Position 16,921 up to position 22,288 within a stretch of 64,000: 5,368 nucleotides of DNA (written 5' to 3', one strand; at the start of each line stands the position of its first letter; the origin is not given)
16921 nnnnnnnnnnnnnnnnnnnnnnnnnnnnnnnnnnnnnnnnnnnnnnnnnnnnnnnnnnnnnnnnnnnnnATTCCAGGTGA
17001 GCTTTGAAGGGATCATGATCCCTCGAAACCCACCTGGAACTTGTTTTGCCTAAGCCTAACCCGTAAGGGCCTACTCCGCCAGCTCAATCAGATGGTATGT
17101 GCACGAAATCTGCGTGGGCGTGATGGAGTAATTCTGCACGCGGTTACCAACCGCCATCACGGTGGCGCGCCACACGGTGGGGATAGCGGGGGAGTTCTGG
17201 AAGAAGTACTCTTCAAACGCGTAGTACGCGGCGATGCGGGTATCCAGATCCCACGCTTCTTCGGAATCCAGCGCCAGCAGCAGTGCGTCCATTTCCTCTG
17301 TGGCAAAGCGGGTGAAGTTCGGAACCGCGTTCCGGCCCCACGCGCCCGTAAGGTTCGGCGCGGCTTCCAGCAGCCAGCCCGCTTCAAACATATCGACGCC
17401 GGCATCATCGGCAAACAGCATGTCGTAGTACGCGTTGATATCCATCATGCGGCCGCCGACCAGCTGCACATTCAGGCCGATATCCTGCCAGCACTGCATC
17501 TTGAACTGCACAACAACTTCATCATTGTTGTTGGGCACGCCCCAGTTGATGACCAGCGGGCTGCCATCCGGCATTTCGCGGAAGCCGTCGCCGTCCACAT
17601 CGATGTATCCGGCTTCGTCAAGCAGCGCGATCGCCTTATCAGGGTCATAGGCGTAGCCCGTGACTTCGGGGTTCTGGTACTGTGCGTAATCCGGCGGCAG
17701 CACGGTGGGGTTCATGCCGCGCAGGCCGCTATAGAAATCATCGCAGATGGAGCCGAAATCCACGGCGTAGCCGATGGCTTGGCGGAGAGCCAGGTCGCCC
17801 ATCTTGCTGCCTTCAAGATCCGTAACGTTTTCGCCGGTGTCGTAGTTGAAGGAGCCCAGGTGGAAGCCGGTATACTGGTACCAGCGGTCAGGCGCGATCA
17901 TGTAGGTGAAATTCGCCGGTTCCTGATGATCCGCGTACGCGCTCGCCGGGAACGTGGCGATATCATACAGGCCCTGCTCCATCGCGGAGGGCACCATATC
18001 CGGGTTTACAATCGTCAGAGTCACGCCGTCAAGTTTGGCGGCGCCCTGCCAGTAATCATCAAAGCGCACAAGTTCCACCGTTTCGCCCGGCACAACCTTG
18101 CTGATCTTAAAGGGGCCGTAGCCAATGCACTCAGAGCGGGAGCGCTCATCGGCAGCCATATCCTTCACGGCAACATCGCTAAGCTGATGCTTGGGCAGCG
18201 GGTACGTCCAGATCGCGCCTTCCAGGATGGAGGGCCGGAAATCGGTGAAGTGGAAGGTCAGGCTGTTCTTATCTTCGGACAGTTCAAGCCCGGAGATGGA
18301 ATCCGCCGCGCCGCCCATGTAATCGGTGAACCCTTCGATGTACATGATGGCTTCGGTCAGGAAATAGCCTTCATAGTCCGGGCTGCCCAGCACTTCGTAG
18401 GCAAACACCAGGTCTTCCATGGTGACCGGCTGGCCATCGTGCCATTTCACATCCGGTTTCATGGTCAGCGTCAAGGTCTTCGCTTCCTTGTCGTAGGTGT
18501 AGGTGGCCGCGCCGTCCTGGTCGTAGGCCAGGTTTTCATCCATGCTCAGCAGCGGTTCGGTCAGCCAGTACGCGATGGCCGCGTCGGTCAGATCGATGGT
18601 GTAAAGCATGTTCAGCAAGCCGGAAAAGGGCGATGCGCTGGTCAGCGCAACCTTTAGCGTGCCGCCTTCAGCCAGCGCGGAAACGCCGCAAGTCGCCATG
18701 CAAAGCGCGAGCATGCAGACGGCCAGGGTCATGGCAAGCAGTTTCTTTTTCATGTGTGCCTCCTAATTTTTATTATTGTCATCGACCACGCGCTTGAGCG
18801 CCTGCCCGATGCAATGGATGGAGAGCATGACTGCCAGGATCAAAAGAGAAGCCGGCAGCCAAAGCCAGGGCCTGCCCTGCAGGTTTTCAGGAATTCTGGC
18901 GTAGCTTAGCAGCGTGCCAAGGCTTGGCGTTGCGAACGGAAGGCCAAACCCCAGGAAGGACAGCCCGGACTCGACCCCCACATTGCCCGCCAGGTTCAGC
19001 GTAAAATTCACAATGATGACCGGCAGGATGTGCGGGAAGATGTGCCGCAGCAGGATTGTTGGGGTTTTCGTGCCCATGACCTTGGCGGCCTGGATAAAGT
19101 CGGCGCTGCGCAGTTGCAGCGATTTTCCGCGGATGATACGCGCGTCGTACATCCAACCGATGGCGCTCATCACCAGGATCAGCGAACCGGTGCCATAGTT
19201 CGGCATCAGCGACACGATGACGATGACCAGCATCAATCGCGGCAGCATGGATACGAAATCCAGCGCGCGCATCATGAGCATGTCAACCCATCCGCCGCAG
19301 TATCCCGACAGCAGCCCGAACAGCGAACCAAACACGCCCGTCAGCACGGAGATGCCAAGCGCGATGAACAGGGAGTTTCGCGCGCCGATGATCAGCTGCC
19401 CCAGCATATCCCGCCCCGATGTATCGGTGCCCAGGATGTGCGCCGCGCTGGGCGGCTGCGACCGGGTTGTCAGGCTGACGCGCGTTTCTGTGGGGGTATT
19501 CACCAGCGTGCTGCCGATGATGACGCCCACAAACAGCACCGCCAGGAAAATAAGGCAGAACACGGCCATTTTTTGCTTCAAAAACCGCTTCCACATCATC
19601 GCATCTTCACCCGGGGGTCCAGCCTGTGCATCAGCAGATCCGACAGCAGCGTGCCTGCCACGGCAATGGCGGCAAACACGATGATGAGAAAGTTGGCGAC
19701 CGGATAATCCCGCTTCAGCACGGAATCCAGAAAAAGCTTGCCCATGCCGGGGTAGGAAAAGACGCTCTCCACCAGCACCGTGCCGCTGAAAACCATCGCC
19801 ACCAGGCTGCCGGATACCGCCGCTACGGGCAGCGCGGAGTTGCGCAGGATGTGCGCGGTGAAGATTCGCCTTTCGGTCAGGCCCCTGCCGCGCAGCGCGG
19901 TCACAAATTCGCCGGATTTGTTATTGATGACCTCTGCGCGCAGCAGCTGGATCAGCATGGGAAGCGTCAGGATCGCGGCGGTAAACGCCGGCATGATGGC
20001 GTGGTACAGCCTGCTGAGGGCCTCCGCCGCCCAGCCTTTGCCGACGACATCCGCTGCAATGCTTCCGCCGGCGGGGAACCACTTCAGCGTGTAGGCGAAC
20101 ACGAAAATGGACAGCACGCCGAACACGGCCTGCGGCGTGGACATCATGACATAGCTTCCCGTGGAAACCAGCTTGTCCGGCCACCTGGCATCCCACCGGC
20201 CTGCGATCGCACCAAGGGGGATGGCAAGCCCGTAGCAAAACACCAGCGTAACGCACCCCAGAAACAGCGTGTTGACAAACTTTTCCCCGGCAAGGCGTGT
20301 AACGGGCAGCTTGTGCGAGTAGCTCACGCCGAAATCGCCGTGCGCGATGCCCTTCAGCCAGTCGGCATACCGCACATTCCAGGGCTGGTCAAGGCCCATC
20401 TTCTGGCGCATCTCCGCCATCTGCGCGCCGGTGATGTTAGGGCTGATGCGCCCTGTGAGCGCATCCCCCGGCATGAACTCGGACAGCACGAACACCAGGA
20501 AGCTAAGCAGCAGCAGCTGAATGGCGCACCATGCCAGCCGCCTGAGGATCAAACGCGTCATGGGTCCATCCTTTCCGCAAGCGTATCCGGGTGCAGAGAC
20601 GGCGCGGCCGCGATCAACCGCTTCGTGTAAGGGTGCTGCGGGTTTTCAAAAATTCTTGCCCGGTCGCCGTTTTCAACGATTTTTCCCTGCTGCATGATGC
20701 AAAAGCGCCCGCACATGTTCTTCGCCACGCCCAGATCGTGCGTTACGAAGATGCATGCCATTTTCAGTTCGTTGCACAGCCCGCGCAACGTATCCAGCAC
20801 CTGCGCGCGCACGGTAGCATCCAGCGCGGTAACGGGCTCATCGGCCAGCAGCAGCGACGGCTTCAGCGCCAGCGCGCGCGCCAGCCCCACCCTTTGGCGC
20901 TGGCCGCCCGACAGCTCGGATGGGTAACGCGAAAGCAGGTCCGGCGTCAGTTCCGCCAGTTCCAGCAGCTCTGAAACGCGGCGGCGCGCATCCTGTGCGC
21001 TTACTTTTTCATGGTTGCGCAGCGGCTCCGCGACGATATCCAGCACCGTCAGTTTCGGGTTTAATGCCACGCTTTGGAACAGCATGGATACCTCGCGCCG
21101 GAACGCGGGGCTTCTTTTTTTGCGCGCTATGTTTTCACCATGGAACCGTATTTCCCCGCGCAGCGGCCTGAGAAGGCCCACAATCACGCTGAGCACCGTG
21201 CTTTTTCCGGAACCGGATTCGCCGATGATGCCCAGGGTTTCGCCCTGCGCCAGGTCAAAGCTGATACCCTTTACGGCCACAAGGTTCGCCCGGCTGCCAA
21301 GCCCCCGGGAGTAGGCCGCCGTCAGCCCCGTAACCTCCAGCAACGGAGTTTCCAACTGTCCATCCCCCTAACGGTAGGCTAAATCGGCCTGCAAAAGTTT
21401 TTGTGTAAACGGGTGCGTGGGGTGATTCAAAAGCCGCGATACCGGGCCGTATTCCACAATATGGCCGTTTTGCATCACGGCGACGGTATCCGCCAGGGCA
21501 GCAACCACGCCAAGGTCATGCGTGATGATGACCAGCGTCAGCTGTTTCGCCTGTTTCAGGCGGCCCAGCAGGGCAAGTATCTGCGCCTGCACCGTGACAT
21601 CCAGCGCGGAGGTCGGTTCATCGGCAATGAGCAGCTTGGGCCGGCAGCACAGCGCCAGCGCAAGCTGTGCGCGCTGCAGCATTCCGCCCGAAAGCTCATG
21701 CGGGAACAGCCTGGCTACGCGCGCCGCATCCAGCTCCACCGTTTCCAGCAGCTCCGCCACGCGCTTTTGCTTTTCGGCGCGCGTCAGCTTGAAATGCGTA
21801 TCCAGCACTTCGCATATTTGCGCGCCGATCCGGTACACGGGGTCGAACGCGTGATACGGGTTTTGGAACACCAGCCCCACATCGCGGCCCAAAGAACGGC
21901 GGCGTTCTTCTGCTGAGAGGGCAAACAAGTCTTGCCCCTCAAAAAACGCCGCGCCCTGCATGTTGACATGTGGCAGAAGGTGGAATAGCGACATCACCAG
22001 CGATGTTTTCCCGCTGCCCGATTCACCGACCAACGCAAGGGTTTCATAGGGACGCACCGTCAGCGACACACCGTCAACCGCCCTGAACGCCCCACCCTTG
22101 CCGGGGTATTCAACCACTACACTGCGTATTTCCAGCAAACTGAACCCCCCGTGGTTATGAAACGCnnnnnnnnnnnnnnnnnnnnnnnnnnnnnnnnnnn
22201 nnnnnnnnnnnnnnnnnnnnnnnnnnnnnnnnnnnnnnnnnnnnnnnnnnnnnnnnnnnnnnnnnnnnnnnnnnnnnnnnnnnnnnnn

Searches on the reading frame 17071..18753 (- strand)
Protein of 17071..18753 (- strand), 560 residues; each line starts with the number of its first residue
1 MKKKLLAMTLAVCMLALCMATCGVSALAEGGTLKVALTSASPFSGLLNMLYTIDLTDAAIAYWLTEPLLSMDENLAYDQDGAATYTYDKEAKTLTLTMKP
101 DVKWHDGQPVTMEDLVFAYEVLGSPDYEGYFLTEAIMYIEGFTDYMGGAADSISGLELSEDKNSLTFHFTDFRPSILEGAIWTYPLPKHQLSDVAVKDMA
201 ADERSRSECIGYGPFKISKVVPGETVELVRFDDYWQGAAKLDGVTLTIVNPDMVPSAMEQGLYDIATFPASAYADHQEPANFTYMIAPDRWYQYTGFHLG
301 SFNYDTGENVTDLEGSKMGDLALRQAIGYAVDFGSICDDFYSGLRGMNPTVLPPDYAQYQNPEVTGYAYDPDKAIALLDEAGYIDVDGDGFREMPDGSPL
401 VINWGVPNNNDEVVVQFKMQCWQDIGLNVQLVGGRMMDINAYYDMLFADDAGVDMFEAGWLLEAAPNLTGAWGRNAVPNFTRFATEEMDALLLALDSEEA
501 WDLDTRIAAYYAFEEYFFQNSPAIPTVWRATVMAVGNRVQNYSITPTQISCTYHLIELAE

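Call 7: search_protein_families(library=pfam, proteins=[window:17071-18753:-], max_evalue=0.001)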
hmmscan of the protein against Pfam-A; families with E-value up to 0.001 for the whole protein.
window:17071-18753:- (560 aa): 1 family
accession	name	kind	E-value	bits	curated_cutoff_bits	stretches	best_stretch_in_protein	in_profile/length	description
PF00496.27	SBP_bac_5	-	1.5e-56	192.6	32.4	1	82-461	7-347/368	Bacterial extracellular solute-binding proteins, family 5 Middle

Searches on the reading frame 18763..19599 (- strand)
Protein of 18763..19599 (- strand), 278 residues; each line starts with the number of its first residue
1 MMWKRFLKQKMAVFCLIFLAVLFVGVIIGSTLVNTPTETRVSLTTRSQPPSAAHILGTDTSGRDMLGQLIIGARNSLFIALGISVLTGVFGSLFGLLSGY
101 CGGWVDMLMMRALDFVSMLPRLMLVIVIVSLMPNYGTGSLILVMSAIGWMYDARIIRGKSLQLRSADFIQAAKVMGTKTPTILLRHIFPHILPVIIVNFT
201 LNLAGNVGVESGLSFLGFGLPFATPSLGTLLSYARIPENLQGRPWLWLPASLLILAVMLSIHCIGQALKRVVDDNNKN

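Call 83: search_protein_families(library=pfam, proteins=[window:18763-19599:-], max_evalue=0.0001)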
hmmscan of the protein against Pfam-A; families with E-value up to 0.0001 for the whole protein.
window:18763-19599:- (278 aa): 2 families
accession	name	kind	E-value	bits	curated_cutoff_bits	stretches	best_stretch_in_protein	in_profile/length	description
PF00528.27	BPD_transp_1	-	8.8e-26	91.2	26.4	1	91-270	1-180/184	Binding-protein-dependent transport system inner membrane component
PF12911.12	OppC_N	-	4.1e-09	36.6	23.9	1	2-50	6-53/53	N-terminal TM domain of oligopeptide transport permease C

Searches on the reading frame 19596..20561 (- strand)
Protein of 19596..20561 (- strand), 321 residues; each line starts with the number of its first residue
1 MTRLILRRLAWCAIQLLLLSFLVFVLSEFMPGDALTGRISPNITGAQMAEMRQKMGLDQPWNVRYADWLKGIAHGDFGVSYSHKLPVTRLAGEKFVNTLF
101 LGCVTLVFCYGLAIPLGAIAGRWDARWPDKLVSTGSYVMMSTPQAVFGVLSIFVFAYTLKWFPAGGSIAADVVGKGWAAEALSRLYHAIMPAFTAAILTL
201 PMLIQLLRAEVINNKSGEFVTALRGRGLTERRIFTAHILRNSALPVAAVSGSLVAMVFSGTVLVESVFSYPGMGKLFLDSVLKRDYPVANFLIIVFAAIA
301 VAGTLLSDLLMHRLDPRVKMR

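Call 83: search_protein_families(library=pfam, proteins=[window:19596-20561:-], max_evalue=0.0001)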
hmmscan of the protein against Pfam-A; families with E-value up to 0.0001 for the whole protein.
window:19596-20561:- (321 aa): 2 families
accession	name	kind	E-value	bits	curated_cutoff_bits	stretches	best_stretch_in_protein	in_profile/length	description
PF00528.27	BPD_transp_1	-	2.3e-33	115.9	26.4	1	113-319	1-183/184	Binding-protein-dependent transport system inner membrane component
PF19300.4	BPD_transp_1_N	-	6.2e-11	42.9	23.8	1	1-76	1-76/114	Binding-prot-dependent transport system membrane comp, N-term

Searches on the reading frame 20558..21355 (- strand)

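Call 83: search_protein_families(library=pfam, proteins=[window:20558-21355:-], max_evalue=0.0001)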
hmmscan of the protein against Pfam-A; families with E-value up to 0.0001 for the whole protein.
window:20558-21355:- (265 aa): 4 families
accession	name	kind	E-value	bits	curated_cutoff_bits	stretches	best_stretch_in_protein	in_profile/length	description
PF00005.33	ABC_tran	-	8.8e-37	127.2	25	1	29-175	2-136/137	ABC transporter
PF08352.17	oligo_HPY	-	1.3e-07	32.4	27.1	1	227-258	1-32/65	Oligopeptide/dipeptide transporter, C-terminal region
PF13304.12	AAA_21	-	7.9e-07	29.9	27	0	42-79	3-40/304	AAA domain, putative AbiEii toxin, Type IV TA system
PF02463.25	SMC_N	-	2.4e-06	27.6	40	1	41-214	27-205/220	RecF/RecN/SMC N terminal domain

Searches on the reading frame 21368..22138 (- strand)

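Call 83: search_protein_families(library=pfam, proteins=[window:21368-22138:-], max_evalue=0.0001)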
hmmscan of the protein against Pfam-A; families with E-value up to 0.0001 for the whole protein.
window:21368-22138:- (256 aa): 4 families
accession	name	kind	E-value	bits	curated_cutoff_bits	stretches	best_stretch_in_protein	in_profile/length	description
PF00005.33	ABC_tran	-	2.9e-27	96.4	25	1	22-177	2-137/137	ABC transporter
PF02463.25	SMC_N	-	3.9e-10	40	40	1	33-223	26-213/220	RecF/RecN/SMC N terminal domain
PF13304.12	AAA_21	-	9.9e-10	39.4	27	1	146-212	235-303/304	AAA domain, putative AbiEii toxin, Type IV TA system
PF19993.5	DO-GTPase2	-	3.6e-05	24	27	1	34-74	3-43/226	Double-GTPase 2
